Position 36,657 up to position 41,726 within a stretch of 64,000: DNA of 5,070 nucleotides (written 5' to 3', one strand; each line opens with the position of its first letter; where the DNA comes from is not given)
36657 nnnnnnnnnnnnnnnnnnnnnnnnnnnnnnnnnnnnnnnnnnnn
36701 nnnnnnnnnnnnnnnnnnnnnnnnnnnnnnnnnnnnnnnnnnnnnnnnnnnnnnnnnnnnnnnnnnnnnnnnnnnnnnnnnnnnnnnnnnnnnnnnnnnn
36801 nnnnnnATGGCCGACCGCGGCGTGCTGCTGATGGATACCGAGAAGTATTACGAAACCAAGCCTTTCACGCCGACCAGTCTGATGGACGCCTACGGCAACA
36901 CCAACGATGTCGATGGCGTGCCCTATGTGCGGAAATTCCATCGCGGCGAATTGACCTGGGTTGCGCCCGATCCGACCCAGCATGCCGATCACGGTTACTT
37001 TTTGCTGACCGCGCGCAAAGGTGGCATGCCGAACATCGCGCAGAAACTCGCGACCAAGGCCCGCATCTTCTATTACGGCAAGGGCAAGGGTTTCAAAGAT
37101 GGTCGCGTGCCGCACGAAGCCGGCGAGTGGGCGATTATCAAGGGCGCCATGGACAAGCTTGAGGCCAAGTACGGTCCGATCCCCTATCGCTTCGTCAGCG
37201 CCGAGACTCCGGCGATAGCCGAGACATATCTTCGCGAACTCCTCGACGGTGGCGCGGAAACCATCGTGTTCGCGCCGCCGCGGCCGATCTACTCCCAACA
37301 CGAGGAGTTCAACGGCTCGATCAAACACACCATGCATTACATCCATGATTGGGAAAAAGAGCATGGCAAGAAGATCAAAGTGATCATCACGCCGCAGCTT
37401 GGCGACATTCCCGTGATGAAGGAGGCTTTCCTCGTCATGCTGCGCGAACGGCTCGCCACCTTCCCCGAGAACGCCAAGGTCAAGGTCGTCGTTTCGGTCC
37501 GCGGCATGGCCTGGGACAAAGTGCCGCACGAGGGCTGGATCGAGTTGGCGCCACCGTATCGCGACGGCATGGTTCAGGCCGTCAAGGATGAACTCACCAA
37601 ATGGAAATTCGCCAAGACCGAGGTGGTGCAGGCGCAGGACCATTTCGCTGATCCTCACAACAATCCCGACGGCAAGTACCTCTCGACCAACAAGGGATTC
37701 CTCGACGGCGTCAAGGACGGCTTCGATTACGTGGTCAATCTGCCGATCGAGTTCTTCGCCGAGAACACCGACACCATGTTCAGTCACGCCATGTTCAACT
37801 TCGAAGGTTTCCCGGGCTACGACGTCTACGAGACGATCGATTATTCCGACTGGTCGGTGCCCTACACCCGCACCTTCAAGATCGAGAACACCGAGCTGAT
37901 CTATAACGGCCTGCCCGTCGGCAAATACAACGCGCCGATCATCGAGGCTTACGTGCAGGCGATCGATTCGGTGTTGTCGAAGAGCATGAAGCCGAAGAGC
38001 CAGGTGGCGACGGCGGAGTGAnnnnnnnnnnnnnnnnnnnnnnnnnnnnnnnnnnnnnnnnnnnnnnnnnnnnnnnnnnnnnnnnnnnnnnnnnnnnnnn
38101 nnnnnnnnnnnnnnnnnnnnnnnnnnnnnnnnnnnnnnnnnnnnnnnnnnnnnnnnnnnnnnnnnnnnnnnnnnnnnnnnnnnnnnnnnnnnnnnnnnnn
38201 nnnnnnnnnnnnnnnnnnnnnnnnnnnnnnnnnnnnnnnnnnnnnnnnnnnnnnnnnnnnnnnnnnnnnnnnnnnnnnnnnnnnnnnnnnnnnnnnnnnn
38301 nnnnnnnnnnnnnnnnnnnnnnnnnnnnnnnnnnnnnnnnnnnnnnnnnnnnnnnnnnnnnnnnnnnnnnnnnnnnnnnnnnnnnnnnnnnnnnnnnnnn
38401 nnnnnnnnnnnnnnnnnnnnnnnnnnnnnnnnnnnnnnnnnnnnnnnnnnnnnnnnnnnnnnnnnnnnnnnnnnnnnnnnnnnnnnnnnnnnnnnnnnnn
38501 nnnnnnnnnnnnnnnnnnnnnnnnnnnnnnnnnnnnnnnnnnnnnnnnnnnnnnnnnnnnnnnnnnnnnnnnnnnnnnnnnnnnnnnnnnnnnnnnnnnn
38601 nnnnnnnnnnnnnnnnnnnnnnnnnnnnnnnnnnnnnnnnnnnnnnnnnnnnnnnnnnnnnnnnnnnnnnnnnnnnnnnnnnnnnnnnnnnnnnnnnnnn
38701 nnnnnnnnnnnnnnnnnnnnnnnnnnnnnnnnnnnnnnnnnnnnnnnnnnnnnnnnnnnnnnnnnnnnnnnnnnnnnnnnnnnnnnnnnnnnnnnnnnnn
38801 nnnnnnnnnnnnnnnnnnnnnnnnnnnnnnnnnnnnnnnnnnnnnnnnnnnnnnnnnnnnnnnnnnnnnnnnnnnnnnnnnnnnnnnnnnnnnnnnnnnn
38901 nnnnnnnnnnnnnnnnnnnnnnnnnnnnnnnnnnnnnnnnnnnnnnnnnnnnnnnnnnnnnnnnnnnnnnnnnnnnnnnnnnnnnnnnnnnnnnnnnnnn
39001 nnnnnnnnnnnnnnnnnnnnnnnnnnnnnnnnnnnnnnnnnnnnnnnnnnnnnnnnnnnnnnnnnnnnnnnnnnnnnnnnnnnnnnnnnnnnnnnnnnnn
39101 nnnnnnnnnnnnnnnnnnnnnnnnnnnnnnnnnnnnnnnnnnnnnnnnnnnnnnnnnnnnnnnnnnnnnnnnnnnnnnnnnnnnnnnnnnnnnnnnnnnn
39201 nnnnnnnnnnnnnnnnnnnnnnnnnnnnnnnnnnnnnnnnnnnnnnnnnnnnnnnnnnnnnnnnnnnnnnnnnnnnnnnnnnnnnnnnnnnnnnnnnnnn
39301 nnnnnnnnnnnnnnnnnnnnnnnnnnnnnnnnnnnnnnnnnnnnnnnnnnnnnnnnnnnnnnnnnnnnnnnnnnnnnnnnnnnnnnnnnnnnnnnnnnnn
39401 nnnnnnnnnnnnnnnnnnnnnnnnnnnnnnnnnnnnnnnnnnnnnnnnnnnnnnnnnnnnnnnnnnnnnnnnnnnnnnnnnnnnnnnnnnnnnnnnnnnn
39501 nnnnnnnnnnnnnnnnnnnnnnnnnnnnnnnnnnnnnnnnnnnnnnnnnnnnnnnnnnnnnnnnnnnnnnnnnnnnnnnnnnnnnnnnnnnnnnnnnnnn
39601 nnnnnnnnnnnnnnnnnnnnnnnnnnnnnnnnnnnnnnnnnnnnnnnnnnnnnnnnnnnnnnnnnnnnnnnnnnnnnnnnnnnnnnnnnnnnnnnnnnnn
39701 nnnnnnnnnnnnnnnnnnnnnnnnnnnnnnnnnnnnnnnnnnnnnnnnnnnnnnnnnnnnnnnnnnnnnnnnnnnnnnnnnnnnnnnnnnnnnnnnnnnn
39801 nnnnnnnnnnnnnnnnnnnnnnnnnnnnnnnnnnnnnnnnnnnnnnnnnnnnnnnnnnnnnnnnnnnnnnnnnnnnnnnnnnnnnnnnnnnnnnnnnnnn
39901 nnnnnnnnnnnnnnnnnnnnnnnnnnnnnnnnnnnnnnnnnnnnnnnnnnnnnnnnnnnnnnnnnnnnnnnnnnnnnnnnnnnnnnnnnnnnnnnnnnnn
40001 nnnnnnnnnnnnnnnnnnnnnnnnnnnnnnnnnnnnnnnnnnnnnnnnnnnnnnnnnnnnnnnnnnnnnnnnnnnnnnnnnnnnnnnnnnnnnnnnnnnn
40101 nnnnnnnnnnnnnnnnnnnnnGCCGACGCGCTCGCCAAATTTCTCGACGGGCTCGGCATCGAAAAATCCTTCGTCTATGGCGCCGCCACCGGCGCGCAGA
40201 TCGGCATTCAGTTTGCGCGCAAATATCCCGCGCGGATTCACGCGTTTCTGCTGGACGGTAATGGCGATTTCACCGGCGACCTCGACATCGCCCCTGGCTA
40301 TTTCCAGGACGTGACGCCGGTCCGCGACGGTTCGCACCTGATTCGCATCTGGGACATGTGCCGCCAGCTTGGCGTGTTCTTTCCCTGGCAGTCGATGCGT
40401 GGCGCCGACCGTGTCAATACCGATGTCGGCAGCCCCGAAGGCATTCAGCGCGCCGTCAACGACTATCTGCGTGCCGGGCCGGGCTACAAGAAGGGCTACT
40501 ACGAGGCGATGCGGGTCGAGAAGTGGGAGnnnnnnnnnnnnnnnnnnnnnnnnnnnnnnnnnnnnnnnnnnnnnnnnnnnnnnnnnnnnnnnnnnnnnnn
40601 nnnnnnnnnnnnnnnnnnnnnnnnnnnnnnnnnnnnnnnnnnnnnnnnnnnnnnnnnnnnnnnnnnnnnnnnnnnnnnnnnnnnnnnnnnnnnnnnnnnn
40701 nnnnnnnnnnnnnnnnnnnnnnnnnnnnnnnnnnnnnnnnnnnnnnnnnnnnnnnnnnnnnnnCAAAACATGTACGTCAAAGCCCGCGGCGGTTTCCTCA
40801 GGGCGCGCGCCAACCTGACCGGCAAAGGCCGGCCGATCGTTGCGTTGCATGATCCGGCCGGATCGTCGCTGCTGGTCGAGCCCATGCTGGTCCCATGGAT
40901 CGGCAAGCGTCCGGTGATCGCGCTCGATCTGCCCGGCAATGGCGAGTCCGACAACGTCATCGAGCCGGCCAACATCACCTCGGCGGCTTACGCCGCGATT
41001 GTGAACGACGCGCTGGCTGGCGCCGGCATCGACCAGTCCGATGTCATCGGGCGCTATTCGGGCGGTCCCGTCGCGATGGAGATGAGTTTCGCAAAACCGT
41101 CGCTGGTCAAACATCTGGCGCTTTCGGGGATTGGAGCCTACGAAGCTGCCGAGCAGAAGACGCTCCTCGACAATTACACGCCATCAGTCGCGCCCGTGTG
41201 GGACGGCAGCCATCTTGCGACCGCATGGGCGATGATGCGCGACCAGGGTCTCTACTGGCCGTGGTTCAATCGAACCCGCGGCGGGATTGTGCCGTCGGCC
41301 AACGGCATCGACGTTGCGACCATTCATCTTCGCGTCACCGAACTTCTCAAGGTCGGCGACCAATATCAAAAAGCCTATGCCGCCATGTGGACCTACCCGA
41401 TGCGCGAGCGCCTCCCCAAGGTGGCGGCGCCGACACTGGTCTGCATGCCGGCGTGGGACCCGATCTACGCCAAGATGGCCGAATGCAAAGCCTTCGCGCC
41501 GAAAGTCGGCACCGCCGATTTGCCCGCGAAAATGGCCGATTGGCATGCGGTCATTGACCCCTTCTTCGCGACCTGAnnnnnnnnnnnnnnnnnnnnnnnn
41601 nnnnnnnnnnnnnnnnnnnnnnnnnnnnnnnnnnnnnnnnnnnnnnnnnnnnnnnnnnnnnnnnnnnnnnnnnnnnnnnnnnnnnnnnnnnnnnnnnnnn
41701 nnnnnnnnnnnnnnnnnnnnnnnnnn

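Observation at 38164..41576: Tandem paralogues, each with two alpha/beta-hydrolase-fold domains and no Ser/Asp/Cys nucleophile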

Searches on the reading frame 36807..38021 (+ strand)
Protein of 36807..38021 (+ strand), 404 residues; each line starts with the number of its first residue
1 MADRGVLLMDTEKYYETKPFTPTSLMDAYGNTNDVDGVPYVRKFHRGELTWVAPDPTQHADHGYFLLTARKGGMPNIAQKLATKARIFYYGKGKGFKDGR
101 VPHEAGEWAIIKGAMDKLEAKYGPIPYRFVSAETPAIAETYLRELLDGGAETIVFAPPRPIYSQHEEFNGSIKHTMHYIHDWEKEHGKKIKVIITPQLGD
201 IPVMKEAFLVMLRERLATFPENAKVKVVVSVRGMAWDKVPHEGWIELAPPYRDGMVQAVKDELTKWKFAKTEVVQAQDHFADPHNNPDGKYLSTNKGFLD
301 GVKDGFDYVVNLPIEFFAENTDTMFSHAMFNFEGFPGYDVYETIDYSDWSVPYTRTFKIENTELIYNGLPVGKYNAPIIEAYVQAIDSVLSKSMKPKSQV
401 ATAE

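Call 3: search_protein_families(library=pfam, proteins=[window:36807-38021:+], max_evalue=0.1)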
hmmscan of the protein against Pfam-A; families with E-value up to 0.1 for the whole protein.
window:36807-38021:+ (404 aa): 1 family
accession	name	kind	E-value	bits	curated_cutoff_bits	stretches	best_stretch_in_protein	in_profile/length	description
PF00762.24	Ferrochelatase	-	0.0035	16.8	27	1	124-268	88-222/317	Ferrochelatase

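Call 4: search_protein_families(library=ncbifam, proteins=[window:36807-38021:+], max_evalue=0.1)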
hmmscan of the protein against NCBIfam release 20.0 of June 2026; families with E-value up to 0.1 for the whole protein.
window:36807-38021:+ (404 aa): 0 families

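Call 37: search_solved_structures(query=window:36807-38021:+, max_evalue=1, show_alignments=2)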
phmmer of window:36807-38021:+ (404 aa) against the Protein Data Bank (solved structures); distinct sequences matched with E-value up to 1: 0.

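Call 38: find_homologous_proteins(query=window:36807-38021:+, max_evalue=0.001)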
Query window:36807-38021:+ (404 aa): 424 proteins with E <= 0.001 among 3081 candidates; the best 120 are listed.
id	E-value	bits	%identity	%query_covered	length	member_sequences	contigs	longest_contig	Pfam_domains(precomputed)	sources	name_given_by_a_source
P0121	3.5e-258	874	91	100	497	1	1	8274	-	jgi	jgi:hypothetical protein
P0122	3.6e-253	858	90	100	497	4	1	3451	-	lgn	-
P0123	3.3e-245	832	87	100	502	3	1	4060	-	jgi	jgi:hypothetical protein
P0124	2.5e-229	779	82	100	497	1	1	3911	-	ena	-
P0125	9.2e-229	777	82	98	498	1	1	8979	-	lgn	-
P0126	1.5e-220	750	78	100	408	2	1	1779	-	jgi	jgi:protoheme ferro-lyase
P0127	3.9e-210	716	74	100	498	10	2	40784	-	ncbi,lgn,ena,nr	ncbi:MAG: hypothetical protein EXR11_10870 [Rhodospirillaceae bacterium]|nr:hypothetical protein [Rh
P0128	3.8e-208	710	73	100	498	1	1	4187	-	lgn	-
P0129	1.4e-207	708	73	100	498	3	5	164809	-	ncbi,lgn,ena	-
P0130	1.7e-206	704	73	99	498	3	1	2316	-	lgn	-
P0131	3.3e-206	703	72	100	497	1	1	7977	-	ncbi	-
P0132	1.2e-200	685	72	99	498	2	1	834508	-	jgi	-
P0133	1.2e-198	678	72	100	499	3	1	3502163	-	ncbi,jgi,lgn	jgi:protoheme ferro-lyase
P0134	8.6e-196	669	70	100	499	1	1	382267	PF00762.25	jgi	jgi:protoheme ferro-lyase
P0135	1.1e-193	662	68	100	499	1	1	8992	PF00762.25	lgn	-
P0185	7.7e-160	550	58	100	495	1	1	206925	-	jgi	-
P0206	4.1e-157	541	57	98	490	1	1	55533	PF00762.25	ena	-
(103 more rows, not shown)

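Call 41: find_encoding_contigs(protein=P0206, flank=8000, max_places=2)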
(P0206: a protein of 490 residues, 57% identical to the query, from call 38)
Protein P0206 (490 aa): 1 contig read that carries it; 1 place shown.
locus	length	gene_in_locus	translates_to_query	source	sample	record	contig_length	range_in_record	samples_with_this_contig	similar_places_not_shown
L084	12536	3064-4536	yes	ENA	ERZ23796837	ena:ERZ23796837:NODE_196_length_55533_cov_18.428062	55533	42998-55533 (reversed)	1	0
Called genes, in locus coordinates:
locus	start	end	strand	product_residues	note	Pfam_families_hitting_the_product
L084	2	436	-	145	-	?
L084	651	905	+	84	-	PF00076:RRM_1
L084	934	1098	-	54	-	-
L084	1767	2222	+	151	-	PF14342:DUF4396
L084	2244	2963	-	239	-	PF02592:Vut_1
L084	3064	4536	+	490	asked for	PF00762:Ferrochelatase (weak)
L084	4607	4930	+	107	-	PF01355:HIPIP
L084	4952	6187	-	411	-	PF03453:MoeA_N, PF00994:MoCF_biosynth, PF03454:MoeA_C (weak)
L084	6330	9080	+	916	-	PF00384:Molybdopterin, PF01568:Molydop_binding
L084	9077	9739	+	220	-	PF02613:Nitrate_red_del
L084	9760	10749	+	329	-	PF00037:Fer4 (faint), PF12797:Fer4_2 (weak), PF12837:Fer4_6 (faint), PF13187:Fer4_9 (faint), PF13237:Fer4_10 (weak), PF13247:Fer4_11, PF12838:Fer4_7 (weak)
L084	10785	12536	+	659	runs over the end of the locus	PF07690:MFS_1, PF00034:Cytochrom_C (weak), PF13442:Cytochrome_CBB3 (faint)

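Call 42: find_encoding_contigs(protein=P0185, flank=8000, max_places=2)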
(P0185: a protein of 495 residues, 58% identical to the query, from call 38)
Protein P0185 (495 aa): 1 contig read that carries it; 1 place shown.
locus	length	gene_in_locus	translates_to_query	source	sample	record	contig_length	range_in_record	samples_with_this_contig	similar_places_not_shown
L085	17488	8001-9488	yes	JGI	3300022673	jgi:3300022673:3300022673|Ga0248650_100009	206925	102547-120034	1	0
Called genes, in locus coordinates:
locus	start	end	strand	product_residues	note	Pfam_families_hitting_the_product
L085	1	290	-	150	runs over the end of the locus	PF01878:EVE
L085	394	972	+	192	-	-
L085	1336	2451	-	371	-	-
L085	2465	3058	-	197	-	PF00440:TetR_N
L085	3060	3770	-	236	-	PF02463:SMC_N (faint), PF00005:ABC_tran, PF13304:AAA_21 (faint)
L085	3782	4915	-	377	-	PF02687:FtsX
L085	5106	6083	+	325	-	PF00561:Abhydrolase_1, PF12697:Abhydrolase_6, PF12146:Hydrolase_4, PF00326:Peptidase_S9 (faint)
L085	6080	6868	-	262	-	PF09339:HTH_IclR, PF12802:MarR_2, PF01614:IclR_C (weak)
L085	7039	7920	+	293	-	PF02668:TauD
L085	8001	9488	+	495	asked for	-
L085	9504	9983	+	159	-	PF01322:Cytochrom_C_2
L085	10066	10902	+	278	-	PF00034:Cytochrom_C (weak), PF13442:Cytochrome_CBB3 (faint)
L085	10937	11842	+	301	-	PF00561:Abhydrolase_1, PF12697:Abhydrolase_6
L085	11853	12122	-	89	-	PF14357:DUF4404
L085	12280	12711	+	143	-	PF00571:CBS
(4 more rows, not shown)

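Call 88: search_protein_families(library=padloc, proteins=[window:36807-38021:+], max_evalue=0.001)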
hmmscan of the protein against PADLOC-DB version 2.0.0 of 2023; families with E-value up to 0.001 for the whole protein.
window:36807-38021:+ (404 aa): 0 families

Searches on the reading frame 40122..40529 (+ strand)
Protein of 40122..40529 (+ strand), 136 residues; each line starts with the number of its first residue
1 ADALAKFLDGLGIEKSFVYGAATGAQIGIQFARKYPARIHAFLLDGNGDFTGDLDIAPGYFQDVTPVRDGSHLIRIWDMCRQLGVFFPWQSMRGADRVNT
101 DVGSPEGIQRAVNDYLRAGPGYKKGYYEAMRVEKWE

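Call 64: search_solved_structures(query=window:40122-40529:+, max_evalue=10, show_alignments=5)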
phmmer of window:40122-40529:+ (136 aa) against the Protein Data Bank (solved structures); distinct sequences matched with E-value up to 10: 28.
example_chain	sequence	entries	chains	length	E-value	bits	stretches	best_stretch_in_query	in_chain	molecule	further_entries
5bkm_A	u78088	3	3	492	0.0096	19.2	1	10-53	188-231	Carboxylesterase A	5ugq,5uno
5uoh_A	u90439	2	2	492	0.0097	19.1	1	10-53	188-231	Carboxylesterase A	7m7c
4q3l_A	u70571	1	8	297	0.014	18.7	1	3-42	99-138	MGS-M2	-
7sfm_A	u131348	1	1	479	0.027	17.7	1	10-53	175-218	Hip1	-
8e5w_A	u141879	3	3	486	0.027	17.7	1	10-53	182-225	Protease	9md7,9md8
2rht_A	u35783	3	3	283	0.029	17.6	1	3-50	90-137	2-hydroxy-6-oxo-6-phenylhexa-2,4-dienoate hydrolase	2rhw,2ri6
3v1l_A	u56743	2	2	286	0.029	17.6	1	3-50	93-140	2-hydroxy-6-oxo-6-phenylhexa-2,4-dienoate hydrolase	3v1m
2pu7_A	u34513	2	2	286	0.029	17.6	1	3-50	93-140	2-hydroxy-6-oxo-6-phenylhexa-2,4-dienoate hydrolase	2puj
2puh_A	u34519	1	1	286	0.03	17.6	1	3-50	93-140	2-hydroxy-6-oxo-6-phenylhexa-2,4-dienoate hydrolase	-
3v1k_A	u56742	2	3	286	0.077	16.2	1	3-50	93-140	2-hydroxy-6-oxo-6-phenylhexa-2,4-dienoate hydrolase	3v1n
2og1_A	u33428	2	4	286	0.078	16.2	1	3-50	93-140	2-hydroxy-6-oxo-6-phenylhexa-2,4-dienoate hydrolase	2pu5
1ehy_A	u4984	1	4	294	0.11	15.7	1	1-43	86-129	PROTEIN (SOLUBLE EPOXIDE HYDROLASE)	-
4g8c_A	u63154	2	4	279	0.15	15.3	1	1-45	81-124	Alpha/beta hydrolase fold protein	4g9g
4g5x_A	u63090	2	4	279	0.16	15.2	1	1-45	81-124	Alpha/beta hydrolase fold protein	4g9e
8zp6_A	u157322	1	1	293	0.2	14.9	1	1-40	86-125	AB hydrolase-1 domain-containing protein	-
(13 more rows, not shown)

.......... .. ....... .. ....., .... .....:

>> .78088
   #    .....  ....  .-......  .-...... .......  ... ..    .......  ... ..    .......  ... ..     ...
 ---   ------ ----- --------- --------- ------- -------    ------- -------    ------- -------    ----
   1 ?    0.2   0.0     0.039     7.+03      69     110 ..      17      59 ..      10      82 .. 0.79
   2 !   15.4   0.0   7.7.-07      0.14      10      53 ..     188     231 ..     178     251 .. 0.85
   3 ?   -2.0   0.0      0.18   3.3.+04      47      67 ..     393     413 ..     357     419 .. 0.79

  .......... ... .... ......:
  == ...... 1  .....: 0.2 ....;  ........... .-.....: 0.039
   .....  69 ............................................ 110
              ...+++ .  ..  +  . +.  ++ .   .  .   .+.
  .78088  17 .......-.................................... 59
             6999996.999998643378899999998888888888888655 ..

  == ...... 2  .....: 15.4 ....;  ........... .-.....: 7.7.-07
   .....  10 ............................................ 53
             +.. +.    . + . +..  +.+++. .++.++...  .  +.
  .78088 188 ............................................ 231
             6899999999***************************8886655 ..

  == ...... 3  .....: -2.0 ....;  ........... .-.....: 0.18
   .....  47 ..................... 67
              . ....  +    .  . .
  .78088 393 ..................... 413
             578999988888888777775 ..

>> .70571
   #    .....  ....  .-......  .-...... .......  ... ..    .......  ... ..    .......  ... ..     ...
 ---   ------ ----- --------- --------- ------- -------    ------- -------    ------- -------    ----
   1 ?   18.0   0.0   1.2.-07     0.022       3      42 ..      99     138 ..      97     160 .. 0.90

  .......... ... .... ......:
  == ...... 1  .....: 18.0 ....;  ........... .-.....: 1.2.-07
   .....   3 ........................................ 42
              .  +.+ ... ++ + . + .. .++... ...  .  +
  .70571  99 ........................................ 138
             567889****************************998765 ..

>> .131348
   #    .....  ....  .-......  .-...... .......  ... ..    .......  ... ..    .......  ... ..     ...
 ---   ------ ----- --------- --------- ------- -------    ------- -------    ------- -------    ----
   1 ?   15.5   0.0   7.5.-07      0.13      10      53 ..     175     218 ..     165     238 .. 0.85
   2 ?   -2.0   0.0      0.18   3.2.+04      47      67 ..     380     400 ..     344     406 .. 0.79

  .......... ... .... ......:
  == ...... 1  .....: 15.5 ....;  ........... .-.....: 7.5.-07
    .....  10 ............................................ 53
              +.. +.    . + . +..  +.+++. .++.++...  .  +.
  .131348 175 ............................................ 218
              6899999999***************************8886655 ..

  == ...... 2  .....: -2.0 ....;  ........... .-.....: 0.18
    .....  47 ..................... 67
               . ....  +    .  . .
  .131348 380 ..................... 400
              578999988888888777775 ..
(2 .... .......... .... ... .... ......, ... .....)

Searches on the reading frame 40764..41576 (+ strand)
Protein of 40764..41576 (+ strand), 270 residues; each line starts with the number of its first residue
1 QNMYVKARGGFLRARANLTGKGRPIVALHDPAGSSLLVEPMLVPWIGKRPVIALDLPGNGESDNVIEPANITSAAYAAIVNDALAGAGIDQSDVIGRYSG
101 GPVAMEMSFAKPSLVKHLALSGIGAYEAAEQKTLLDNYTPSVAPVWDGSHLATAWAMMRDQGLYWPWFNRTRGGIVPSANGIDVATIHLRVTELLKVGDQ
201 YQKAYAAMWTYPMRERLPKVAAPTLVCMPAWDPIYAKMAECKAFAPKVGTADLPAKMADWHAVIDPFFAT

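Call 20: search_solved_structures(query=window:40764-41576:+, max_evalue=0.01, show_alignments=4)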
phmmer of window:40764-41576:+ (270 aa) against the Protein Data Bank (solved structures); distinct sequences matched with E-value up to 0.01: 14.
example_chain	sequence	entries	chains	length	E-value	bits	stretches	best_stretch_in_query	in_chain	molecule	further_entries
4g5x_A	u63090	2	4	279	9.5e-09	38.1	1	18-122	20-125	Alpha/beta hydrolase fold protein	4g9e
4g8c_A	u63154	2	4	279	9.5e-09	38.1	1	18-122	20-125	Alpha/beta hydrolase fold protein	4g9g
4g8b_A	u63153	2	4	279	1.4e-08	37.6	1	18-122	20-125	Alpha/beta hydrolase fold protein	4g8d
2r11_A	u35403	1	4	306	3.7e-05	26.3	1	3-121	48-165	Carboxylesterase NP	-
4ccw_A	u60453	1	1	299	6e-05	25.6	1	3-120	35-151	CARBOXYL ESTERASE NP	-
7dq9_A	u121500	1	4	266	0.00018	24.1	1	24-120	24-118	Predicted hydrolases or acyltransferases (Alpha/beta hydrolase superfamily)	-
5egn_A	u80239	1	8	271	0.00046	22.7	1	19-125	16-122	Esterase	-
8v16_C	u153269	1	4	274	0.00091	21.8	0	13-120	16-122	Esterase 1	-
6eb3_A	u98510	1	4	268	0.00097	21.7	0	15-120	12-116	Est1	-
7al5_A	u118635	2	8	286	0.00098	21.7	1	21-126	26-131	Probable hydrolase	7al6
4meb_A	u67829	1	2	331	0.0043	19.6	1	20-68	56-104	Predicted protein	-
4mea_A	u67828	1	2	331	0.0044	19.5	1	20-67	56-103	Predicted protein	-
5frd_A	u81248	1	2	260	0.0053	19.2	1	51-125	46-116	CARBOXYLESTERASE (EST-2)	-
3qyj_A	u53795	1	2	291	0.0054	19.2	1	14-124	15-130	Alr0039 protein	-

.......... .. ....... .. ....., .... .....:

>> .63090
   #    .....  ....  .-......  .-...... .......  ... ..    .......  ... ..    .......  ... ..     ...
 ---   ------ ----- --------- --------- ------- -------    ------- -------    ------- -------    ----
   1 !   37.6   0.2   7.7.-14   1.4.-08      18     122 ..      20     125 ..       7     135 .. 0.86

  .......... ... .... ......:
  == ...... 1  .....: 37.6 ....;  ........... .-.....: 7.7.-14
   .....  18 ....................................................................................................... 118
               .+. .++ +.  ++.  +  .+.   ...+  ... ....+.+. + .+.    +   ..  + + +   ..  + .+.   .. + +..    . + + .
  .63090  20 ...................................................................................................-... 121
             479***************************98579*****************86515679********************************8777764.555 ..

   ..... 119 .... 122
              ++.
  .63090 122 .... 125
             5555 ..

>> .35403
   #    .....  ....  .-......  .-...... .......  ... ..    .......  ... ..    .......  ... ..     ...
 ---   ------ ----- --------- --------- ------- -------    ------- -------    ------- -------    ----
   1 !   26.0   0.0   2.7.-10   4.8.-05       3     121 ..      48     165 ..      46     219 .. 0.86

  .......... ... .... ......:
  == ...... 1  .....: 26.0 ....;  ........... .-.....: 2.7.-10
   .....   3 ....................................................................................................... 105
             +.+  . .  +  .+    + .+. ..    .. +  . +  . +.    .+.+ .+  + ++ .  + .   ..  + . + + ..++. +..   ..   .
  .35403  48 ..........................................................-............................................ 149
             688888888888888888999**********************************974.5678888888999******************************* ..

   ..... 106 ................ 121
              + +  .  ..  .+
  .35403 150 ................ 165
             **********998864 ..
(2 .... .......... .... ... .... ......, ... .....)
